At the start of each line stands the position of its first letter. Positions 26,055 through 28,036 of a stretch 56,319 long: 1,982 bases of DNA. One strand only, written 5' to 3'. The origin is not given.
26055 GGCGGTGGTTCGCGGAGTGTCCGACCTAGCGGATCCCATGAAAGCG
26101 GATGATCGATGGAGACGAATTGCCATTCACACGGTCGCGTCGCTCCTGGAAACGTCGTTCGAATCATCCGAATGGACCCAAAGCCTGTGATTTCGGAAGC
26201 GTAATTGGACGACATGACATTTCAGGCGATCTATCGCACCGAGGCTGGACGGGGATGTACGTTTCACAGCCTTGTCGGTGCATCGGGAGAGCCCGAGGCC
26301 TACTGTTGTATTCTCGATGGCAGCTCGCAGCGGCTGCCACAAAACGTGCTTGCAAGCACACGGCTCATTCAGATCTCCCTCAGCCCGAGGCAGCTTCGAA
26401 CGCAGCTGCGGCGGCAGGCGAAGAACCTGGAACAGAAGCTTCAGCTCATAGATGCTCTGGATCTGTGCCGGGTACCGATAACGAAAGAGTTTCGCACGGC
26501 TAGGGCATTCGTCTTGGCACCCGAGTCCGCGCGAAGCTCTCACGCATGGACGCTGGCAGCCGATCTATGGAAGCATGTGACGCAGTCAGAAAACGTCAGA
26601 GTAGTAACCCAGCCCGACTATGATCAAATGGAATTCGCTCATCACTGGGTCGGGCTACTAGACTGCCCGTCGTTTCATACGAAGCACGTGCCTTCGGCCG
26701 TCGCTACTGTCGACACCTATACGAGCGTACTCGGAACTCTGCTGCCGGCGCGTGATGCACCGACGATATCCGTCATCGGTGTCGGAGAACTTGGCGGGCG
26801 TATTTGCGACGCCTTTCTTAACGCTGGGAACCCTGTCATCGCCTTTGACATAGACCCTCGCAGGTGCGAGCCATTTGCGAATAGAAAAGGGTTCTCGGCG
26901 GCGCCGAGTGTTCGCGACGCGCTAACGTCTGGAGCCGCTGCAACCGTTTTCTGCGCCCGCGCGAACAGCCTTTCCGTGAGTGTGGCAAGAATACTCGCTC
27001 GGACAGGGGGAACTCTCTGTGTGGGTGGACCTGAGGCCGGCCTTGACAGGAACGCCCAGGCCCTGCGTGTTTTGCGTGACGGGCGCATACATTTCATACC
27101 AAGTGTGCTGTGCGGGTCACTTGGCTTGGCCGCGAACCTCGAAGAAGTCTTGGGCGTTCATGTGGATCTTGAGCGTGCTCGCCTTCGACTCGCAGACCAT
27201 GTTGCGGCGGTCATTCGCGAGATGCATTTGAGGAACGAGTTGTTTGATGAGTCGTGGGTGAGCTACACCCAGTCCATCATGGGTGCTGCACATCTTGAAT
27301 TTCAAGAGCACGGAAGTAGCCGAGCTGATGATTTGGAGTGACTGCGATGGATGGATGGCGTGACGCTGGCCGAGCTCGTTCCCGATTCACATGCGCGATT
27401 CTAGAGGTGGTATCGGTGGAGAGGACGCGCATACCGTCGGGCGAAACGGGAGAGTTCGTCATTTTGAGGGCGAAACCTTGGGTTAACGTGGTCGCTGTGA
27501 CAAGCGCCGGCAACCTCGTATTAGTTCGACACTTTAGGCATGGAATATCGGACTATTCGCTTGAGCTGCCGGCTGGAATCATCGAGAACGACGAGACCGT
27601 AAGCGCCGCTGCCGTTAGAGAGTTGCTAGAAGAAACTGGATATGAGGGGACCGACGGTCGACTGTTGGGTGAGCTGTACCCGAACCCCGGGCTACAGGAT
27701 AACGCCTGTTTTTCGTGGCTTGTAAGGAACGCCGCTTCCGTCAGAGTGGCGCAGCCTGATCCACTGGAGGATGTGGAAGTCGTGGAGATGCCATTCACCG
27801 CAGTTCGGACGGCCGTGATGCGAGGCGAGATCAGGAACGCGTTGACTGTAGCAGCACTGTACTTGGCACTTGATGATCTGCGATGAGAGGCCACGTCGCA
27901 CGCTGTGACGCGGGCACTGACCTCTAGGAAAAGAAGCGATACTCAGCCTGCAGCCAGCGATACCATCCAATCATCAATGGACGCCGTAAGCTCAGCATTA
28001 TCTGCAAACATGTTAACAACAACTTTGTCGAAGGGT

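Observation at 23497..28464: HD / nucleosidase-fusion / orphan NAD-domain / Nudix operon with a convergent P-loop kinase on an integrase-bounded island: candidate undescribed nucleotide-targeting conflict system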

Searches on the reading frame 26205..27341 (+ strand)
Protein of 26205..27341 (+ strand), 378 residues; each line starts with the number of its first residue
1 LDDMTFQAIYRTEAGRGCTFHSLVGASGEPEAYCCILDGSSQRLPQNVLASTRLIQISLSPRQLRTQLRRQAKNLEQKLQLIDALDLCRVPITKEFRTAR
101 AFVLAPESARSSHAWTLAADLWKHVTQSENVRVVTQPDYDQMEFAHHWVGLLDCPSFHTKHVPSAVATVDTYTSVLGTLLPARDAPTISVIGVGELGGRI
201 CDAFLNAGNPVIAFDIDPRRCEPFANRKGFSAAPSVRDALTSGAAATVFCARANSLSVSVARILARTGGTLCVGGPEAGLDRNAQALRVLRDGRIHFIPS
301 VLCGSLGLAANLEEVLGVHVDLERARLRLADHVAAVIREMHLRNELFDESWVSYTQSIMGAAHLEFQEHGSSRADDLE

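Call 3: search_protein_families(library=pfam, proteins=[window:26205-27341:+], max_evalue=0.01)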
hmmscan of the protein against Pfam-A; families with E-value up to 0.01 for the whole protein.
window:26205-27341:+ (378 aa): 3 families
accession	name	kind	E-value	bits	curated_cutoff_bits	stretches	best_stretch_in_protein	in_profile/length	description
PF03446.21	NAD_binding_2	-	1.6e-05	25.4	21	1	187-243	1-56/161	NAD binding domain of 6-phosphogluconate dehydrogenase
PF02254.24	TrkA_N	-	0.00038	21.2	23.8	1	189-228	2-41/116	TrkA-N domain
PF03807.23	F420_oxidored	-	0.003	18.5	21.6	1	187-247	1-63/94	NADP oxidoreductase coenzyme F420-dependent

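Call 4: search_protein_families(library=padloc, proteins=[window:26205-27341:+], max_evalue=0.01)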
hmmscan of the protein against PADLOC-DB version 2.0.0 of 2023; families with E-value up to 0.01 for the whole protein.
window:26205-27341:+ (378 aa): 0 families

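Call 24: find_homologous_proteins(query=window:26205-27341:+, max_evalue=0.001)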
Query window:26205-27341:+ (378 aa): 9 proteins with E <= 0.001 among 8000 candidates.
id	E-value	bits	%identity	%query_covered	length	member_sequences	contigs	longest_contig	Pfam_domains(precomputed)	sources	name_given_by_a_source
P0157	7.9e-249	843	100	99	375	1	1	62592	PF03446.22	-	-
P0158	4.8e-166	571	73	93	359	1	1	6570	-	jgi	jgi:hypothetical protein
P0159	2.6e-140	486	71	81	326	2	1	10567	-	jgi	-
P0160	1.3e-41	161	32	82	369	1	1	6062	-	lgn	-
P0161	2.1e-39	154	32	77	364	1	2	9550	PF00899.28,PF02826.26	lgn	-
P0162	9.8e-38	149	37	75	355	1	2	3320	-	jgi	jgi:hypothetical protein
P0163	1.5e-36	145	32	84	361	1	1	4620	PF00208.28,PF03807.24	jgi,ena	-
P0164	2.5e-33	134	33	74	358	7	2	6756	-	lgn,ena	-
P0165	8.9e-33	132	34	72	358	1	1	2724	-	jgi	jgi:hypothetical protein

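Call 26: find_encoding_contigs(protein=P0159, flank=10000, max_places=3)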
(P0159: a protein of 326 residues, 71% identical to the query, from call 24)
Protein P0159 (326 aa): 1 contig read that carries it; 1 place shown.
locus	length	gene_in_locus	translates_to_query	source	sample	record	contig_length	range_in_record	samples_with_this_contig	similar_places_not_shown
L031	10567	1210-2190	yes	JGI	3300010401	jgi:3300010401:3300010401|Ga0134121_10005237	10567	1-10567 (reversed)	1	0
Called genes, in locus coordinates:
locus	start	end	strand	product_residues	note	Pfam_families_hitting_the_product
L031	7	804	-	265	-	PF03544:TonB_C (weak)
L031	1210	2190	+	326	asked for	-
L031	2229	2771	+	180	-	PF00293:NUDIX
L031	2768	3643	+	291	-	-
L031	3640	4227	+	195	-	PF13563:2_5_RNA_ligase2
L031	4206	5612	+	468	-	PF00884:Sulfatase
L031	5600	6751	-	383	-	PF00884:Sulfatase, PF01663:Phosphodiest, PF16347:SGSH_C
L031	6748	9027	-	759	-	PF00664:ABC_membrane, PF00005:ABC_tran, PF02463:SMC_N (faint)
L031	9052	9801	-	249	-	PF00005:ABC_tran, PF13191:AAA_16 (weak), PF13304:AAA_21 (faint)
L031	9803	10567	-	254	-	?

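Call 27: find_encoding_contigs(protein=P0161, flank=10000, max_places=3)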
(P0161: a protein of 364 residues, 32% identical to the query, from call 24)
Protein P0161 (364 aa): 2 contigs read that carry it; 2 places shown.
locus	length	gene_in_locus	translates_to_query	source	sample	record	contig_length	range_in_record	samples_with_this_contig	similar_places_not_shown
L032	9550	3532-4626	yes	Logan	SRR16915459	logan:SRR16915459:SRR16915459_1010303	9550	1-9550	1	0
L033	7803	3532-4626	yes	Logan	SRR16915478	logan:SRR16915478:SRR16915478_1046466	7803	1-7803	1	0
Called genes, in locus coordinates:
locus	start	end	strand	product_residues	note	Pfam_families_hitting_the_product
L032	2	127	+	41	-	?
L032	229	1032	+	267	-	PF12917:YfbR-like, PF13023:HD_3, PF01966:HD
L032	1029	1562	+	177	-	PF02224:Cytidylate_kin (weak), PF13207:AAA_17 (weak), PF13238:AAA_18, PF13671:AAA_33 (weak)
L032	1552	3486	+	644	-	PF01048:PNP_UDP_1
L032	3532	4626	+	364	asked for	PF02826:2-Hacid_dh_C (weak), PF00899:ThiF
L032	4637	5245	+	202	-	PF00293:NUDIX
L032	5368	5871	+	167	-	-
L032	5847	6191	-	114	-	-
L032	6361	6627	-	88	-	-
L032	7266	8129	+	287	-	PF00561:Abhydrolase_1, PF12146:Hydrolase_4, PF12697:Abhydrolase_6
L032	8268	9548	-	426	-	?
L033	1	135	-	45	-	?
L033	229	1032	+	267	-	PF12917:YfbR-like, PF13023:HD_3, PF01966:HD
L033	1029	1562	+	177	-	PF02224:Cytidylate_kin (weak), PF13207:AAA_17 (weak), PF13238:AAA_18, PF13671:AAA_33 (weak)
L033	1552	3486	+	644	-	PF01048:PNP_UDP_1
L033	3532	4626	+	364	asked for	PF02826:2-Hacid_dh_C (weak), PF00899:ThiF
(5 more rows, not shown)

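Call 28: find_encoding_contigs(protein=P0164, flank=10000, max_places=3)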
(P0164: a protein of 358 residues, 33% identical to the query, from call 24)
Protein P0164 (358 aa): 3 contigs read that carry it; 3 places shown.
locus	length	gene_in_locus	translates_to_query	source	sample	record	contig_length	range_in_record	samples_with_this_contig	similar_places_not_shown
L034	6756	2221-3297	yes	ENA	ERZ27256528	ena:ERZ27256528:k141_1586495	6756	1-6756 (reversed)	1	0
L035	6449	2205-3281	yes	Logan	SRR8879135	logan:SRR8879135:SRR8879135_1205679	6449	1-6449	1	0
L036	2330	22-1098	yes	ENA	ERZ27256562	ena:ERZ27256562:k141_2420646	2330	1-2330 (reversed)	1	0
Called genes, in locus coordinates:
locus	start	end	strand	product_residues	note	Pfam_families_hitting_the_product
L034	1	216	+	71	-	?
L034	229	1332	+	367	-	PF00294:PfkB, PF08543:Phos_pyr_kin (weak)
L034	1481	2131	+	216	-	PF13238:AAA_18 (weak), PF13671:AAA_33 (weak), PF00406:ADK, PF13207:AAA_17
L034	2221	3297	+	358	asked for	-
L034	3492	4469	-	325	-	PF06189:5-nucleotidase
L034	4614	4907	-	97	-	-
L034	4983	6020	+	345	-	PF19319:DUF5919 (weak)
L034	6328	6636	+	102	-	-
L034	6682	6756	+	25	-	?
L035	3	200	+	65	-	?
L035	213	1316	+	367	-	PF00294:PfkB, PF08543:Phos_pyr_kin (weak)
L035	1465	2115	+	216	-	PF13238:AAA_18 (weak), PF13671:AAA_33 (weak), PF00406:ADK, PF13207:AAA_17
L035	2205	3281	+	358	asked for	-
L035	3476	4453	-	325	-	PF06189:5-nucleotidase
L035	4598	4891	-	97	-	-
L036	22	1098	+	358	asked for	-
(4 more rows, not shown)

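Call 43: search_solved_structures(query=A4, max_evalue=1, show_alignments=2)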
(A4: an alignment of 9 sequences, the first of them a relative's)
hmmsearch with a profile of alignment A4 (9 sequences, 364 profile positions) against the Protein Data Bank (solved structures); distinct sequences matched with E-value up to 1: 151 (the best 60 are shown).
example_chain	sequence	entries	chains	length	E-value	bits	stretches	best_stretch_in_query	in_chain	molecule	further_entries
5but_A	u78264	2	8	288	3.2e-12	49.4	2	181-232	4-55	Ktr system potassium uptake protein A,Ktr system potassium uptake protein A | Ktr system potassium uptake protein A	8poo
6s2j_A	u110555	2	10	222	1.5e-05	27.5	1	181-232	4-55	Ktr system potassium uptake protein A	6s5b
8ihe_A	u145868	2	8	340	1.6e-05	27.4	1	185-265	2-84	Probable 6-phosphogluconate dehydrogenase,decarboxylating Gnd2 | 6-phosphogluconate dehydrogenase, NAD(+)-dependent, decarboxylating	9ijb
4g65_A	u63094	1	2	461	1.6e-05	27.4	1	182-253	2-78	Trk system potassium uptake protein trkA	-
6i8v_A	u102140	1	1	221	2e-05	27.1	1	184-230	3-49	Ktr system potassium uptake protein C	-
6s5n_A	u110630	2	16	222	2.2e-05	26.9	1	181-232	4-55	Ktr system potassium uptake protein A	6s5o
4j90_A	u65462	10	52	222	2.2e-05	26.9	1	181-232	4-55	Ktr system potassium uptake protein A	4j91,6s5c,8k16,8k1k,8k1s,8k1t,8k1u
6s5e_A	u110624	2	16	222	2.2e-05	26.9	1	181-232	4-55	Ktr system potassium uptake protein A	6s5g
1lsu_A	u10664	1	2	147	2.3e-05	26.8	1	181-232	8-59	Conserved hypothetical protein yuaA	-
2hms_A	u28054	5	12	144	2.5e-05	26.7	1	181-233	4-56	YuaA protein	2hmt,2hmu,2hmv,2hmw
6s5d_A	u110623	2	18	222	2.8e-05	26.6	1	181-232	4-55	Ktr system potassium uptake protein A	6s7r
4j9u_E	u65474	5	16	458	3.9e-05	26.1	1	185-253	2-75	Potassium uptake protein TrkA | Potassium transporter peripheral membrane component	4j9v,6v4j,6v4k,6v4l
4j7c_A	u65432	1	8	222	5.8e-05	25.5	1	181-232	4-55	Ktr system potassium uptake protein A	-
4n7r_A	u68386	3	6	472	0.00093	21.5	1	174-248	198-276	Glutamyl-tRNA reductase 1, chloroplastic | Glutamyl-tRNA reductase 1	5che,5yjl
1bw9_B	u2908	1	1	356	0.0016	20.8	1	180-263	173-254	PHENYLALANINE DEHYDROGENASE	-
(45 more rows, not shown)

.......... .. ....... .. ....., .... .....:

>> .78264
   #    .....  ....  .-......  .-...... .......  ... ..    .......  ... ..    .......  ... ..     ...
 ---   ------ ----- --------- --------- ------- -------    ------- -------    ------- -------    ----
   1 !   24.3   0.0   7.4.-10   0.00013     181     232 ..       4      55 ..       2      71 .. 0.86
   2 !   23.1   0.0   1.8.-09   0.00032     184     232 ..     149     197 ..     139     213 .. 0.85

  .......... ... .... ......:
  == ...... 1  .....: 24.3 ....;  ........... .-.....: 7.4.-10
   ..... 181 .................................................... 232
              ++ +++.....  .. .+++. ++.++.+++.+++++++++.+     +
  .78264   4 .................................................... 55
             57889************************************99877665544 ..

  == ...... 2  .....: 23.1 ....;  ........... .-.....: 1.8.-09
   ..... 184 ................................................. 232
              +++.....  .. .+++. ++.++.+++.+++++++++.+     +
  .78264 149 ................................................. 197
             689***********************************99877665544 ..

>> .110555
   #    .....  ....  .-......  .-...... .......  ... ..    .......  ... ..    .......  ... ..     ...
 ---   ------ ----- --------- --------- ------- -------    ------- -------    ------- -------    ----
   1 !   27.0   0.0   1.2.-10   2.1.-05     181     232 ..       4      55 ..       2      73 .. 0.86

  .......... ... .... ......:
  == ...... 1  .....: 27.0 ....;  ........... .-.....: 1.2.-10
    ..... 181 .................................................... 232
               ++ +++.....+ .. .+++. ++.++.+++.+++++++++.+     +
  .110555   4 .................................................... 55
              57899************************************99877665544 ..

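Call 51: search_protein_families(library=ncbifam, proteins=[window:26205-27341:+], max_evalue=0.01)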
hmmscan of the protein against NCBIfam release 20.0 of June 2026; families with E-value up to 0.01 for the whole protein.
window:26205-27341:+ (378 aa): 1 family
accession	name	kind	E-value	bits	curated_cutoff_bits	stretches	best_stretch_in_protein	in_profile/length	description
TIGR01692.1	HIBADH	equivalog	4.3e-05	23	291.6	1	191-260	2-71/288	3-hydroxyisobutyrate dehydrogenase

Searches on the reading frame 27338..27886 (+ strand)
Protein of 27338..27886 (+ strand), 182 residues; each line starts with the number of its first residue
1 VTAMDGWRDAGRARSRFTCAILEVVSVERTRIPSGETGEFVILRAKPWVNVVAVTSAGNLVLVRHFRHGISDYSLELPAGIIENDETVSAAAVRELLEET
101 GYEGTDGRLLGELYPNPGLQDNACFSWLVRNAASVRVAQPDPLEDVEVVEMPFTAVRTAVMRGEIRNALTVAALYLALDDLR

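Call 3: search_protein_families(library=pfam, proteins=[window:27338-27886:+], max_evalue=0.01)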
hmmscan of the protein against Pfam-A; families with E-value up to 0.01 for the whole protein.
window:27338-27886:+ (182 aa): 1 family
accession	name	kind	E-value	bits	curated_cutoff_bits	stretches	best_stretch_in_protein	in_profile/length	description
PF00293.34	NUDIX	-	1.3e-14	54.8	21.1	1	49-156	6-118/134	NUDIX domain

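Call 4: search_protein_families(library=padloc, proteins=[window:27338-27886:+], max_evalue=0.01)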
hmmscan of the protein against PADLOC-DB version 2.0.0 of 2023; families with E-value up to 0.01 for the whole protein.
window:27338-27886:+ (182 aa): 1 family
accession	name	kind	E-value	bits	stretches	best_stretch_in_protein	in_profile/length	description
PDLC04899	PDC-S07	-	6.4e-05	20.6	1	53-106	12-66/135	-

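Call 40: search_solved_structures(query=window:27338-27886:+, max_evalue=0.001)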
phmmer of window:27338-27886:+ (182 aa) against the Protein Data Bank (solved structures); distinct sequences matched with E-value up to 0.001: 39.
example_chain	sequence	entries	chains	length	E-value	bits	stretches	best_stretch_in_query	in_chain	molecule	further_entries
2yvm_A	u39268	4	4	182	7.1e-16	61.7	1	28-178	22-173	MutT/nudix family protein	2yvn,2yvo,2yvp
5c7q_A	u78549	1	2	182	3.3e-14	56.3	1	28-171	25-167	NudF protein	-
8zr8_A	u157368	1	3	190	5.1e-14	55.7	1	25-179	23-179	Methanol dehydrogenase activator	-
8wv3_A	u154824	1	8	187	6.7e-14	55.3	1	25-179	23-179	ADP-ribose pyrophosphatase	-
9jax_E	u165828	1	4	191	7.2e-14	55.2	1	25-179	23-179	ADP-ribose pyrophosphatase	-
1v8i_A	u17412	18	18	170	8.1e-14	55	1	37-170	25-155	ADP-ribose pyrophosphatase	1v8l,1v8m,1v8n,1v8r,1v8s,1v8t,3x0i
5c7t_A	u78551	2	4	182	8.4e-14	55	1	28-171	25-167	NudF protein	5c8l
1v8u_A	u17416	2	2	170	2.1e-13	53.7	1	37-170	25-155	ADP-ribose pyrophosphatase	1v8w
1v8v_A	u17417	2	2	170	2.1e-13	53.7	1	37-170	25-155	ADP-ribose pyrophosphatase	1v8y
2w4e_A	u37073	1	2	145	5.7e-13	52.3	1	49-178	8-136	MUTT/NUDIX FAMILY PROTEIN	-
3ac9_A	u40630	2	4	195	6.9e-11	45.5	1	60-152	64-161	ADP-sugar pyrophosphatase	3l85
3aca_A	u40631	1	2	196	7e-11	45.5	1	60-152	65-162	ADP-sugar pyrophosphatase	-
5qj4_A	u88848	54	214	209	8.2e-11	45.2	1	60-152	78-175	ADP-sugar pyrophosphatase | NUDT5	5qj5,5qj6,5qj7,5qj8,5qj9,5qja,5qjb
3bm4_A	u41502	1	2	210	8.3e-11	45.2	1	60-152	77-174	ADP-sugar pyrophosphatase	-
2dsc_A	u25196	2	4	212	8.5e-11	45.2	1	60-152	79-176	ADP-sugar pyrophosphatase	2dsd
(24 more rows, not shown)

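Call 51: search_protein_families(library=ncbifam, proteins=[window:27338-27886:+], max_evalue=0.01)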
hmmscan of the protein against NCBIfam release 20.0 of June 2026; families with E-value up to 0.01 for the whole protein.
window:27338-27886:+ (182 aa): 19 families
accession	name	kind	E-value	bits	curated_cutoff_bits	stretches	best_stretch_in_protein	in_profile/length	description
NF008736.0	PRK11762.1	equivalog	2.4e-19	69.6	169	1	49-181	50-181/186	ADP compounds hydrolase NudE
NF011585.0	PRK15009.1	equivalog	2.6e-10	40.3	234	1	61-174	61-181/191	GDP-mannose pyrophosphatase NudK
TIGR00052.1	TIGR00052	subfamily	1.3e-08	34.7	79.55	1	61-175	60-184/188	nudix-type nucleoside diphosphatase, YffH/AdpP family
NF052459.1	OxoGTPPhMutT1Mycb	equivalog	3.9e-06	26.2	475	1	69-113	27-69/292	8-oxo-(d)GTP phosphatase MutT1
TIGR02705.1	nudix_YtkD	equivalog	4.9e-06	26.2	154.4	1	55-102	32-74/156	RNA deprotection pyrophosphohydrolase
NF003787.0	PRK05379.1-4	equivalog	3.2e-05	23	449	1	51-109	211-269/346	bifunctional nicotinamide-nucleotide adenylyltransferase/Nudix hydroxylase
NF001938.0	PRK00714.1-5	equivalog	5.5e-05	22.6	116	1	48-104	15-76/172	RNA pyrophosphohydrolase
NF008044.0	PRK10776.1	equivalog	5.8e-05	23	148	1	74-113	32-71/130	8-oxo-dGTP diphosphatase MutT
NF006530.0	PRK08999.1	equivalog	6.7e-05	22.1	245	1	54-108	14-68/315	Nudix family hydrolase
NF001299.0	PRK00241.1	equivalog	0.00011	21.7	158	1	51-109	139-195/263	NAD(+) diphosphatase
TIGR00586.1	mutt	equivalog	0.00021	21.3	97.9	1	64-113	23-72/129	8-oxo-dGTP diphosphatase MutT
NF041652.1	Nud_hyd_Dein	equivalog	0.00046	20.4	200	1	51-153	18-121/152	Nudix hydrolase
NF003791.0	PRK05379.2-3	equivalog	0.00047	19.4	409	1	50-103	206-257/340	bifunctional nicotinamide-nucleotide adenylyltransferase/Nudix hydroxylase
NF003785.0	PRK05379.1-1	equivalog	0.00079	18.7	418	1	60-105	216-260/347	bifunctional nicotinamide-nucleotide adenylyltransferase/Nudix hydroxylase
NF001937.0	PRK00714.1-4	equivalog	0.0013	18.4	139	1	48-111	10-69/161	RNA pyrophosphohydrolase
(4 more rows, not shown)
